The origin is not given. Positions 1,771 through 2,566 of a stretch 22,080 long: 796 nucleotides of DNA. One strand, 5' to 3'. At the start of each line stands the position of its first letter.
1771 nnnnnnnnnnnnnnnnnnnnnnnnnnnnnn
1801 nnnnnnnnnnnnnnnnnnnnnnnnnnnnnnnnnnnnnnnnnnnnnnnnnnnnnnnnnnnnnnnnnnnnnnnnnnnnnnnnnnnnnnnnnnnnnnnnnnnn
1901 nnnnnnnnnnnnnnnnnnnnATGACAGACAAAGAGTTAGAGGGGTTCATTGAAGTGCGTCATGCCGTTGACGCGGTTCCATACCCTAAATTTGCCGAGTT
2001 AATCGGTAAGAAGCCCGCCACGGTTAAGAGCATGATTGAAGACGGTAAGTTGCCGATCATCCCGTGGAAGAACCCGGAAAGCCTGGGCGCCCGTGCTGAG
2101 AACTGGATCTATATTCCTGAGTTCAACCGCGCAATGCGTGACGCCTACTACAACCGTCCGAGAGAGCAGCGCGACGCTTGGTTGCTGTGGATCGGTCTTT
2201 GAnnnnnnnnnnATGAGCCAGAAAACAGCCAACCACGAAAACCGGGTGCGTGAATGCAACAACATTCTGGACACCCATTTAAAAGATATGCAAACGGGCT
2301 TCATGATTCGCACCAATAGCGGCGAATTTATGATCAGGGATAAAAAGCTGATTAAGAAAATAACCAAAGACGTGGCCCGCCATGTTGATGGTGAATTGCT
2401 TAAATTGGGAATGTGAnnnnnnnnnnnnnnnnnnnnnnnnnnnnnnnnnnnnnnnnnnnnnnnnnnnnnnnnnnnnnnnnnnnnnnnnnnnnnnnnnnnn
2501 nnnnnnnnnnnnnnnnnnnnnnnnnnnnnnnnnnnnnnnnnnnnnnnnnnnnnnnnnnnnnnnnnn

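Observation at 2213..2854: AT-rich island with three overlapping small ORFs directly downstream of cox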

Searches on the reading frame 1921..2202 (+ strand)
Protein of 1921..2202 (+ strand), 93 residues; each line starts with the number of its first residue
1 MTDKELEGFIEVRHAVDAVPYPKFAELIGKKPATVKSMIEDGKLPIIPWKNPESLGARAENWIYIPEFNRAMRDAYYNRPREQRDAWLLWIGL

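Call 7: search_protein_families(library=phrogs, proteins=[window:1921-2202:+], max_evalue=0.01)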
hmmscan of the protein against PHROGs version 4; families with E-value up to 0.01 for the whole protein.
window:1921-2202:+ (93 aa): 5 families
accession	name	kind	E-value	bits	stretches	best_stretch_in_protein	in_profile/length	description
phrog_272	-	integration and excision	7.9e-39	132.8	1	10-93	6-90/90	Cox-like excisionase and repressor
phrog_25615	-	unknown function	4.9e-20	72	1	38-93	1-57/57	-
phrog_1831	-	transcription regulation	7.2e-08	33.5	1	23-72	41-90/121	transcriptional regulator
phrog_575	-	integration and excision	1.4e-06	29.3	1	10-52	5-48/71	Cox-like excisionase and repressor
phrog_9668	-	integration and excision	0.0016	19.5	1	14-53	11-50/114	excisionase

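Call 8: search_protein_families(library=pfam, proteins=[window:1921-2202:+], max_evalue=0.01)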
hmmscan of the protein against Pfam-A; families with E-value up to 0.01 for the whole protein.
window:1921-2202:+ (93 aa): 1 family
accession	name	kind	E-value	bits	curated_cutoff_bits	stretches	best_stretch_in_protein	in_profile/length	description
PF10743.14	Phage_Cox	-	2.1e-23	82.4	27.5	1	12-93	5-87/87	Regulatory phage protein cox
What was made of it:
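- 1921..2202 (+): cox, the Cox-family excisionase/repressor and first gene of the early operon. PF10743 at 82 bits (cut-off 27.5) and phrog_272 (calls 7, 8).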

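Call 9: search_protein_families(library=ncbifam, proteins=[window:1921-2202:+], max_evalue=0.01)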
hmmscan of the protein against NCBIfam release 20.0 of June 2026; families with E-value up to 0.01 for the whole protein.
window:1921-2202:+ (93 aa): 0 families

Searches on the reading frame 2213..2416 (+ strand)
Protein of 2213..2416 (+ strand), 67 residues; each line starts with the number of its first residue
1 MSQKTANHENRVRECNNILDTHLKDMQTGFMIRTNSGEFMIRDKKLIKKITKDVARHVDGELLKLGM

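Call 7: search_protein_families(library=phrogs, proteins=[window:2213-2416:+], max_evalue=0.01)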
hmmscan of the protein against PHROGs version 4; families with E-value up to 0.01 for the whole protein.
window:2213-2416:+ (67 aa): 1 family
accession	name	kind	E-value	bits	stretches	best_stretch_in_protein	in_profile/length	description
phrog_29148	-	unknown function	3.9e-49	165.4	1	1-67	1-67/67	-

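Call 8: search_protein_families(library=pfam, proteins=[window:2213-2416:+], max_evalue=0.01)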
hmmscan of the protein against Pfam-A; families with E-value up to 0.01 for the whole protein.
window:2213-2416:+ (67 aa): 0 families

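Call 9: search_protein_families(library=ncbifam, proteins=[window:2213-2416:+], max_evalue=0.01)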
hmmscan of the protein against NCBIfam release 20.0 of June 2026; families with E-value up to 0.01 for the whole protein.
window:2213-2416:+ (67 aa): 0 families
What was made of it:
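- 2213..2416 (+): ORF1, 67 aa, a small protein of unknown function (phrog_29148). It has a GAGG Shine-Dalgarno sequence 8 nt upstream and starts 10 nt after the cox stop. phrog_29148 at E 3.9e-49, with no Pfam or NCBIfam match (calls 7-9).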

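Call 13: search_dna_similar(collection=phages, query=window:2213-2413:+, mode=protein, max_rows=40, max_evalue=0.001, rows=spread)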
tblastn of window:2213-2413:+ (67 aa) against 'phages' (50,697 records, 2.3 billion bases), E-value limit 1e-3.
Records with a match: 6; places in all: 6; records where one place covers at least 80% of the query: 6.
Best place of each record, by identity: 95-99% 6.
By first word of the organism name: Salmonella 4; Enterobacter 2.
By host as written in the record: Salmonella enterica subsp. salamae 241/01 II 2; Salmonella enterica subsp. salamae 200/01 II 2; Enterobacter cloacae 2.
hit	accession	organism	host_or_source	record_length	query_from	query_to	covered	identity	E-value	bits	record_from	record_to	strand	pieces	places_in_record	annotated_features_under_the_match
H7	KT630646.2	Salmonella phage SEN5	Salmonella enterica subsp. salamae ...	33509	1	67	100%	97.0%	1e-36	134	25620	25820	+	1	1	hypothetical protein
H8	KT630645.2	Salmonella phage SEN4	Salmonella enterica subsp. salamae ...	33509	1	67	100%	97.0%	1e-36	134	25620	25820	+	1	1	hypothetical protein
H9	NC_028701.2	Salmonella phage SEN5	Salmonella enterica subsp. salamae ...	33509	1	67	100%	97.0%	1e-36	134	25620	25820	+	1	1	hypothetical protein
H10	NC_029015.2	Salmonella phage SEN4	Salmonella enterica subsp. salamae ...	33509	1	67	100%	97.0%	1e-36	134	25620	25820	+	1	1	hypothetical protein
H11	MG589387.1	Enterobacter phage phiT5282H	Enterobacter cloacae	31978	1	67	100%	95.5%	7e-37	134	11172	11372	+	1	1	hypothetical protein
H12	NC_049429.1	Enterobacter phage phiT5282H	Enterobacter cloacae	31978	1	67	100%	95.5%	7e-37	134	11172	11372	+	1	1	hypothetical protein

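Call 23: find_homologous_proteins(query=window:2213-2413:+, max_evalue=0.01)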
Query window:2213-2413:+ (67 aa): 37 proteins with E <= 0.01 among 37 candidates.
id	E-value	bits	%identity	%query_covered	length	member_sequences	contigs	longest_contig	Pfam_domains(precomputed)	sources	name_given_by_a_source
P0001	7.2e-36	138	97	100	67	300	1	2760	-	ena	-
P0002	7.5e-36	138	99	100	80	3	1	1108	-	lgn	-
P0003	2.3e-34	133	96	100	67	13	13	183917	-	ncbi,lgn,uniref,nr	ncbi:hypothetical protein H1Z74_003755 [Salmonella enterica]|uniref:hypothetical protein n=1 Tax=Sal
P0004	1.6e-33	130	94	100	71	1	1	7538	-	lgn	-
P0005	4.7e-33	129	93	100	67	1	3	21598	-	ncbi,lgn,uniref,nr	ncbi:hypothetical protein [Citrobacter freundii]|uniref:hypothetical protein n=1 Tax=Citrobacter fre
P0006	9.3e-33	128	93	100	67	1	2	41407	-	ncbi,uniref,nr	ncbi:hypothetical protein BL250_11765 [Erwinia sp. OLTSP20]|uniref:hypothetical protein n=1 Tax=uncl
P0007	1.2e-32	128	91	100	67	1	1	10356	-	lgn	-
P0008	2.3e-32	127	91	100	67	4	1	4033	-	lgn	-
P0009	4.8e-32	126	91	100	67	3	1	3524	-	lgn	-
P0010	5.0e-32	126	90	100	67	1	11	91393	-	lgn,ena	-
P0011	7.9e-32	125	91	100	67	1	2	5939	-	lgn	-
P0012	1.0e-30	121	88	100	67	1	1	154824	-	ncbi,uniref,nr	ncbi:hypothetical protein QQF54_21020 [Lelliottia sp. V106_10]|uniref:hypothetical protein n=1 Tax=L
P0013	2.9e-29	117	88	99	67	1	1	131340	-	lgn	-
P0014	7.4e-29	116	84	100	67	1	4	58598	-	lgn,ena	-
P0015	8.8e-29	115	86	99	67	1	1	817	-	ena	-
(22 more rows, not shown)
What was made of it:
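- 2213..2416 (+): The family is narrow: 37 clusters, all but one fragment at least 79% identical (call 23).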

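Call 37: find_related_loci(query=A1, collection=genome_contigs, flank=4000)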
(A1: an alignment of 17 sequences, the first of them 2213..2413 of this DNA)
Query A1 (67 aa) in genome_contigs; peptide patterns used: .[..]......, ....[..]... (x = any residue, [..] = any of these).
24 stretches matched a pattern; 4 encode a relative of the query (tblastn E <= 1e-3); 4 distinct loci.
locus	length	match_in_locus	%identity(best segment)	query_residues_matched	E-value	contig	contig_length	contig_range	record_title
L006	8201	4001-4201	96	1-67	5e-42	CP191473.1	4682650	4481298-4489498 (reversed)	Salmonella enterica strain s1 chromosome, complete genome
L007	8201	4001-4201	97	1-67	4e-42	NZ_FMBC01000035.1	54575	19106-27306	Kosakonia oryziphila strain REICA_142, whole genome shotgun sequence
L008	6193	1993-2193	85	1-67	1e-36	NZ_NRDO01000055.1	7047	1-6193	Citrobacter sp. NCU1 contig_55, whole genome shotgun sequence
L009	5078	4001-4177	93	1-59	1e-35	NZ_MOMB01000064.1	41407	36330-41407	Erwinia sp. OLFS4 NODE_32_length_41407_cov_60.4825_ID_63, whole genome shotgun sequence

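Call 40: predict_structure(alignment_id=A1)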
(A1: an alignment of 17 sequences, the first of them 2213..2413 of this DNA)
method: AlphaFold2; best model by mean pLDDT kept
length: 67 residues; sequences in the alignment: 17
mean_pLDDT: 70.8   pTM: 0.45
mean pLDDT of the five models: 70.8, 69.8, 68.1, 67.1, 63.9
residues with pLDDT >= 90: 0; 70-90: 45; 50-70: 17; < 50: 5
segments of 3 or more residues with pLDDT < 50: 65-67
pLDDT, mean of each block of 10 residues (from residue 1): 62 76 75 79 82 68 46
secondary structure, 60 per line:
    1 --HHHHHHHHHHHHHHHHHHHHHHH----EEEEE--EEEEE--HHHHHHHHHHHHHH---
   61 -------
elements in order: H3-25 E30-34 E37-41 H44-57

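Call 45: search_protein_representatives(alignment_id=A1)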
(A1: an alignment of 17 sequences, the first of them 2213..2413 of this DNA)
Query: 17 sequences, 67 profile positions. Proteins with E-value up to 0.001 (for the whole library): 11; up to 1e-10: 3; up to 1e-30: 2. The best 11 are listed.
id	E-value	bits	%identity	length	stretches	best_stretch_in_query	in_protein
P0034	8.1e-34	131.5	-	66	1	3-67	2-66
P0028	4.7e-33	129.1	-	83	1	7-67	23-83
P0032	9.1e-26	105.7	-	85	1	1-49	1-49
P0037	1.8e-10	56.7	-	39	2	1-25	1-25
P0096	2.4e-10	56.4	-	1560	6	14-35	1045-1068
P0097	3.6e-08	49.4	-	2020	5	11-39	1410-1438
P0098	1.4e-06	44.3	-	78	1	10-66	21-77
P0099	6.5e-05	38.9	-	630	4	14-36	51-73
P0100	8.7e-05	38.5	-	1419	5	10-36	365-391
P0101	1.6e-04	37.6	-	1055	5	14-36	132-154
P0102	7.5e-04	35.5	-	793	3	12-37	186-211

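Call 59: fold_search(model_id=the predicted structure, library=viral)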
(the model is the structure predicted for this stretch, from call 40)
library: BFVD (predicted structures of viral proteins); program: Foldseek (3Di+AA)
matches with E <= 10: 261; with E <= 0.001: 0
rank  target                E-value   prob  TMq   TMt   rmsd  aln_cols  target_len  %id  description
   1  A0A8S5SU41            2.5e-01  0.66  0.39  0.39   5.3        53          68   21  Uncharacterized protein [Siphoviridae sp. ctKwY15]
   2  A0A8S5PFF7            3.3e-01  0.57  0.37  0.31   5.0        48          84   21  Uncharacterized protein [Siphoviridae sp. ctM5A27]
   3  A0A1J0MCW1            6.8e-01  0.33  0.38  0.40  11.3        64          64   17  (no name in the UniProt tables at hand)
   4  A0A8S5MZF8            8.4e-01  0.41  0.45  0.41   7.0        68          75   19  Uncharacterized protein [Siphoviridae sp. ct8eQ1]
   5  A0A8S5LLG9            8.4e-01  0.06  0.20  0.15  11.3        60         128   20  Protease adaptor [Siphoviridae sp. ctKcB20]
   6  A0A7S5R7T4            9.6e-01  0.14  0.31  0.26  12.1        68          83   18  Uncharacterized protein [Rhizobium phage RHph_Y65]
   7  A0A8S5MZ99            1.0e+00  0.23  0.41  0.37  10.9        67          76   19  Uncharacterized protein [Siphoviridae sp. ct8eQ1]
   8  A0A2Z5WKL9            1.1e+00  0.21  0.37  0.39  10.7        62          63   19  T4 y05I-like putative transcription factor C-terminal domain-containing protein [Enterobacteria phage T2]
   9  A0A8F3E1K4            1.4e+00  0.21  0.36  0.32   9.1        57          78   18  Uncharacterized protein [Arthrobacter phage Persistence]
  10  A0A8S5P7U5            1.4e+00  0.16  0.34  0.32   6.5        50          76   22  Uncharacterized protein [Herelleviridae sp. cttEB8]
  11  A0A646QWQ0            1.4e+00  0.08  0.23  0.30  14.2        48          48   14  (no name in the UniProt tables at hand)
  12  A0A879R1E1            1.4e+00  0.07  0.22  0.24  11.9        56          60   18  Prevent-host-death protein [Synechococcus phage S-SRM01]
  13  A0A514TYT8            1.6e+00  0.23  0.32  0.32   3.9        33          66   21  (no name in the UniProt tables at hand)
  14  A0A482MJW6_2          1.7e+00  0.16  0.36  0.05   5.6        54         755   18  Uncharacterized protein [Nodularia phage vB_NspS-kac68v162]
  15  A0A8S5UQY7            1.7e+00  0.09  0.28  0.08  11.3        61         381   11  Uncharacterized protein [Podoviridae sp. ctQyH19]
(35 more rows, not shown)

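Call 65: search_protein_families(library=pfam, proteins=[window:2213-2413:+, P0098], max_evalue=10)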
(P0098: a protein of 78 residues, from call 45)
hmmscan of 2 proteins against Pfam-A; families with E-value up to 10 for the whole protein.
window:2213-2413:+ (67 aa): 0 families

P0098 (78 aa): 0 families

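Call 73: search_protein_families(library=padloc, proteins=[window:2213-2413:+], max_evalue=0.1)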
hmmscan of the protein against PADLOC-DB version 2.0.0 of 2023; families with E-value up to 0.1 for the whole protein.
window:2213-2413:+ (67 aa): 0 families

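Call 78: search_protein_families(library=phrogs, proteins=[P0098], max_evalue=0.01)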
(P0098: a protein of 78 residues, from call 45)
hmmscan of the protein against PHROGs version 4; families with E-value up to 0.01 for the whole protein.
P0098 (78 aa): 1 family
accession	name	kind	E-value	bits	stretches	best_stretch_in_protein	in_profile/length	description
phrog_29148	-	unknown function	5.4e-10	40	1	21-77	10-66/67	-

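Call 90: find_encoding_contigs(protein=P0098, flank=3000, max_places=3)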
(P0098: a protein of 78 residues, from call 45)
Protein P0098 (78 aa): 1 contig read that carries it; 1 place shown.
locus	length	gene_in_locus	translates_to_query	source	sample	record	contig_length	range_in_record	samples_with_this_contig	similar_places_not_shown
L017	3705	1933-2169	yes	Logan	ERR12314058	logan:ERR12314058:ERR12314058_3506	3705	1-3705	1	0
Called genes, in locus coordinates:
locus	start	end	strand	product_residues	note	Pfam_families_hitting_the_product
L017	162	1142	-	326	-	PF24624:Int_N, PF00589:Phage_integrase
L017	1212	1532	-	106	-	-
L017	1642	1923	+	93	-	PF10743:Phage_Cox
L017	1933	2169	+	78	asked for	-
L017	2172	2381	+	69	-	PF15958:DUF4761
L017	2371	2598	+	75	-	PF10893:Phage_186_Fil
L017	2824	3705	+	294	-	?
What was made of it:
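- The distant ORF1 homologue keeps its position (call 90).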
